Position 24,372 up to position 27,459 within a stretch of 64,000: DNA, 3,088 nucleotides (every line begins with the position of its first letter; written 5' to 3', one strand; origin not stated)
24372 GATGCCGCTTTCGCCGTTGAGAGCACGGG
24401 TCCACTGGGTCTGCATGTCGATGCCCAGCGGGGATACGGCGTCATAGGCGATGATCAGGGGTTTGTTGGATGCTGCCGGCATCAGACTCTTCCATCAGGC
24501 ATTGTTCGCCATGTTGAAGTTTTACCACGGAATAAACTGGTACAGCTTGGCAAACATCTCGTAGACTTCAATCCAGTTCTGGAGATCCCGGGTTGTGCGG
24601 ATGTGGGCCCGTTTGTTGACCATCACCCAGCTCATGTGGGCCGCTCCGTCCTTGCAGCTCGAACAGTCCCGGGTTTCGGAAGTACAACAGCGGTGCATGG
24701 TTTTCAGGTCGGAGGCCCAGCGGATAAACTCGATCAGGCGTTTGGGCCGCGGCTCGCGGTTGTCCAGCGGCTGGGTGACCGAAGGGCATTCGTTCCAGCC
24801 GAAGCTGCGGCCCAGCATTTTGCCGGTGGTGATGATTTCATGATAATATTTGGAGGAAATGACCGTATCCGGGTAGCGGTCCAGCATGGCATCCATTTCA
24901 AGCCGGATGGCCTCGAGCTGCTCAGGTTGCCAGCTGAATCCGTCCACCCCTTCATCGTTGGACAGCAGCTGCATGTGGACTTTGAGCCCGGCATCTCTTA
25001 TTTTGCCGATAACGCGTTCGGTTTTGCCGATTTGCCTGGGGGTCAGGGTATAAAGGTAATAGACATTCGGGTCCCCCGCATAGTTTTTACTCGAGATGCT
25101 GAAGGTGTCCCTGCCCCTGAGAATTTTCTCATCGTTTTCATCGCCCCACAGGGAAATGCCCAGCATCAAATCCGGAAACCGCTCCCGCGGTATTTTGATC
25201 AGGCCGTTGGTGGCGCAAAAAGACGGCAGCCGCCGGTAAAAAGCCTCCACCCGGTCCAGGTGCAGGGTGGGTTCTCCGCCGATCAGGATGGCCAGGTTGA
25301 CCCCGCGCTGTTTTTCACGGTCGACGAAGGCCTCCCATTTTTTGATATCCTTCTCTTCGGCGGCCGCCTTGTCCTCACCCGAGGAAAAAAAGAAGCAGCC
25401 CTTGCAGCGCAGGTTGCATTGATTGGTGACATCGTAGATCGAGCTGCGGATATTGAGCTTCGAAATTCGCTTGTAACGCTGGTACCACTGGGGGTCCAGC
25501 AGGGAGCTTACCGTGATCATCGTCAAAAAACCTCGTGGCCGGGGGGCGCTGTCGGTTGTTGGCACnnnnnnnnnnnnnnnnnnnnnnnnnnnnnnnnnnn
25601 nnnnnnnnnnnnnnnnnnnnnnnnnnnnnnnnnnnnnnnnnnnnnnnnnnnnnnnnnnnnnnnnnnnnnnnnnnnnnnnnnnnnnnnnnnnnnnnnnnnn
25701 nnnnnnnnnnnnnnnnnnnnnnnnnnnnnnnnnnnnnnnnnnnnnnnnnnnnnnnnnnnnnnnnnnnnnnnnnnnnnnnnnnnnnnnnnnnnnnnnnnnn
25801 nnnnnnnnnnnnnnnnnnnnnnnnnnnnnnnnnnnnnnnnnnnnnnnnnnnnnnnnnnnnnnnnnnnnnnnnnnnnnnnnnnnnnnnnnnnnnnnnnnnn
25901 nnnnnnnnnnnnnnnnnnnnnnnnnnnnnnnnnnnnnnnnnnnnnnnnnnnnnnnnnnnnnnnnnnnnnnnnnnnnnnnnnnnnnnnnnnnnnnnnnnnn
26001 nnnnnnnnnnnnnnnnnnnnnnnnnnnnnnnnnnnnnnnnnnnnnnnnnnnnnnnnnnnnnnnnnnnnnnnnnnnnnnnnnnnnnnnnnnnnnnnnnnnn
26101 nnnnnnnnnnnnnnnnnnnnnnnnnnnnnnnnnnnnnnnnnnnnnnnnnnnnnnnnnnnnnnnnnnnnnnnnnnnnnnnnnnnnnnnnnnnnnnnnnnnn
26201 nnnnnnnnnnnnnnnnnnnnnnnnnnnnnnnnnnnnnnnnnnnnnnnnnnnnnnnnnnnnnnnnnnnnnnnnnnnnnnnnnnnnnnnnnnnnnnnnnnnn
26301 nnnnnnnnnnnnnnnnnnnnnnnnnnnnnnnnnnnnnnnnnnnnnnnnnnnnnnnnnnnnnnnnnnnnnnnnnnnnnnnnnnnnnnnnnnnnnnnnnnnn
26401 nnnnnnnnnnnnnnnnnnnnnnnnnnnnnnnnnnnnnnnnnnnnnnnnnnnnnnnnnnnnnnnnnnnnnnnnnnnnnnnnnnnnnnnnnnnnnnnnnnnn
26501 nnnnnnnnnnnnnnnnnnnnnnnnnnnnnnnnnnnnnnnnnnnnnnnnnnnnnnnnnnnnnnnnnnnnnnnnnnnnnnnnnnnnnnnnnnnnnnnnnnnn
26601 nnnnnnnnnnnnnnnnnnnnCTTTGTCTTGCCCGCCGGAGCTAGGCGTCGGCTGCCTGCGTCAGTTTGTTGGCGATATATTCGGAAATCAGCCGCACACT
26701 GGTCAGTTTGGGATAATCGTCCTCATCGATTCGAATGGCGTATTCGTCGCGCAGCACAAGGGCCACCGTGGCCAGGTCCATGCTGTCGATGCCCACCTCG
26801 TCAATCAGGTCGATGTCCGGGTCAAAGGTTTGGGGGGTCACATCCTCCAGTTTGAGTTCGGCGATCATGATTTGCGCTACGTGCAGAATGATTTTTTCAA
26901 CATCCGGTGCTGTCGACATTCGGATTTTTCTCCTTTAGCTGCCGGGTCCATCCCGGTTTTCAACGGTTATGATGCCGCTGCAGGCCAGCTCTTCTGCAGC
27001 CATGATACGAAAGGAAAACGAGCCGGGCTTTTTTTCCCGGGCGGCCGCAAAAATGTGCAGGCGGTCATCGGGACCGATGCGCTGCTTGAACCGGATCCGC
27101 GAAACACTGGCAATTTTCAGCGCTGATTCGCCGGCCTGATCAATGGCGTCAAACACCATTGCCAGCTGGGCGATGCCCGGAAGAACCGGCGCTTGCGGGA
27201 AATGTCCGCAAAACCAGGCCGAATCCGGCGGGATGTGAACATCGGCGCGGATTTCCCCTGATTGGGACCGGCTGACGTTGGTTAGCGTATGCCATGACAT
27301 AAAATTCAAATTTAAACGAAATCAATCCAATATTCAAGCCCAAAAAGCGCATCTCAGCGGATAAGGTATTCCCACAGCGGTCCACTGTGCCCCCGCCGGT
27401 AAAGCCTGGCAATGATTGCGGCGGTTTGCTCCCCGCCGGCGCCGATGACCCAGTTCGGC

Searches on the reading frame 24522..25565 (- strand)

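Call 6: search_protein_families(library=pfam, proteins=[window:24522-25565:-], max_evalue=0.01)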
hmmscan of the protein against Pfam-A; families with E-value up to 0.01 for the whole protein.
window:24522-25565:- (347 aa): 2 families
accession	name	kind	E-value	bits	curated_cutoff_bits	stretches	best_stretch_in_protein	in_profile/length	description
PF04055.27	Radical_SAM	-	7.9e-08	33.1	29.5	1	46-111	3-68/166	Radical SAM superfamily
PF13353.11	Fer4_12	-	0.00045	21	22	1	47-115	12-79/137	4Fe-4S single cluster domain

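Call 22: search_protein_families(library=ncbifam, proteins=[window:24522-25565:-], max_evalue=0.001)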
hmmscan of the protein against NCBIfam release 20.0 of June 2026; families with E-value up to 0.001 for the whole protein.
window:24522-25565:- (347 aa): 20 families
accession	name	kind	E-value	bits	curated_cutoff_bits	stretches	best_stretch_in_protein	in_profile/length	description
NF045646.2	rSAM_Se_TrsS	equivalog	2.3e-07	29.7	490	1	43-104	89-148/441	radical SAM (seleno)protein TrsS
TIGR04250.1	SCM_rSAM_ScmE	equivalog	5.5e-07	28.8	400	1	41-104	4-65/358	SynChlorMet cassette radical SAM/SPASM protein ScmE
NF038283.1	viperin_w_prok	equivalog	3.4e-06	26.4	180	1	44-109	6-75/281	viperin family antiviral radical SAM protein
NF045702.1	rSAM_GDGT_ether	equivalog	5.7e-06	25.2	450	1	44-106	90-153/486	tetraether lipid synthase Tes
TIGR04051.1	rSAM_NirJ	equivalog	7.1e-06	25.2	515.45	1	43-105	5-65/354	heme d1 biosynthesis radical SAM protein NirJ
NF045574.1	sacti_mat_StsB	exception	8.3e-06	24.9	625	1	34-105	90-158/466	StsB family radical SAM/SPASM domain sactipeptide maturase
TIGR02668.1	moaA_archaeal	equivalog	1.9e-05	23.8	325.25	1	41-106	11-74/303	GTP 3',8-cyclase MoaA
TIGR04054.1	rSAM_NirJ1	equivalog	1.9e-05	23.5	650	1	43-107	39-101/387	putative heme d1 biosynthesis radical SAM protein NirJ1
NF047865.1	rSAM_PapB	equivalog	2.4e-05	23.7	340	1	45-109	8-74/330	PapB family radical SAM/SPASM ranthipeptide maturase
TIGR03961.1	rSAM_PTO1314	hypoth_equivalog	2.7e-05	23.6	306.05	1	47-246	30-235/332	PTO1314 family radical SAM protein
TIGR04055.1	rSAM_NirJ2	equivalog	4.7e-05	23.1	500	1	44-107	4-64/326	putative heme d1 biosynthesis radical SAM protein NirJ2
NF001199.0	PRK00164.2-1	equivalog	6.2e-05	22.3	231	1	39-107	11-77/308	GTP 3',8-cyclase MoaA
TIGR04546.1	rSAM_ahbC_deAc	equivalog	8.5e-05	21.5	650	1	42-108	41-105/390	12,18-didecarboxysiroheme deacetylase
NF049973.1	radical_Rv1681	equivalog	0.00011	21.2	380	1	48-123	80-156/326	Rv1681 family radical SAM protein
NF038107.1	rSAM_NF038107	equivalog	0.00015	20.6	600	1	29-122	74-170/444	Cys-every-fifth radical SAM/SPASM peptide maturase CefB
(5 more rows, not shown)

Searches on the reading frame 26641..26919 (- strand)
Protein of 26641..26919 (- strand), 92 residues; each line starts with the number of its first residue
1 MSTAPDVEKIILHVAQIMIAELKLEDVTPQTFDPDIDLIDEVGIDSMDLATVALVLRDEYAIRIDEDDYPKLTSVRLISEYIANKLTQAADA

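Call 6: search_protein_families(library=pfam, proteins=[window:26641-26919:-], max_evalue=0.01)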
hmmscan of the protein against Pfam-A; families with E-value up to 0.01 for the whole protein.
window:26641-26919:- (92 aa): 1 family
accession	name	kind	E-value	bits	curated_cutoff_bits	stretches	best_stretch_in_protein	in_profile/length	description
PF00550.31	PP-binding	-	5.8e-08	33.3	20.8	1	23-82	12-67/67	Phosphopantetheine attachment site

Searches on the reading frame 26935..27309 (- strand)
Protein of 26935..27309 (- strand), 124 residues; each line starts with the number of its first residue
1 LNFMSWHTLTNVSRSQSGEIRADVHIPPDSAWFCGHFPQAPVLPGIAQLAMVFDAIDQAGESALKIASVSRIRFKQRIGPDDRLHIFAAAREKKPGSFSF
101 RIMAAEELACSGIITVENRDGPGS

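Call 6: search_protein_families(library=pfam, proteins=[window:26935-27309:-], max_evalue=0.01)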
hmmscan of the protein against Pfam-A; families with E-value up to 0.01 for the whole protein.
window:26935-27309:- (124 aa): 3 families
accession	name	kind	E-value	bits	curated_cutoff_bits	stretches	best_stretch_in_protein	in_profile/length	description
PF22818.2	ApeI-like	-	5e-09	36.9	28.5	1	19-94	15-90/119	ApeI dehydratase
PF07977.19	FabA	-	6.9e-09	35.9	23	1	14-85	21-105/138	FabA-like domain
PF21089.3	PKS_DH_N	-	0.00013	22.3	27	1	11-103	7-101/103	Polyketide synthase dehydratase domain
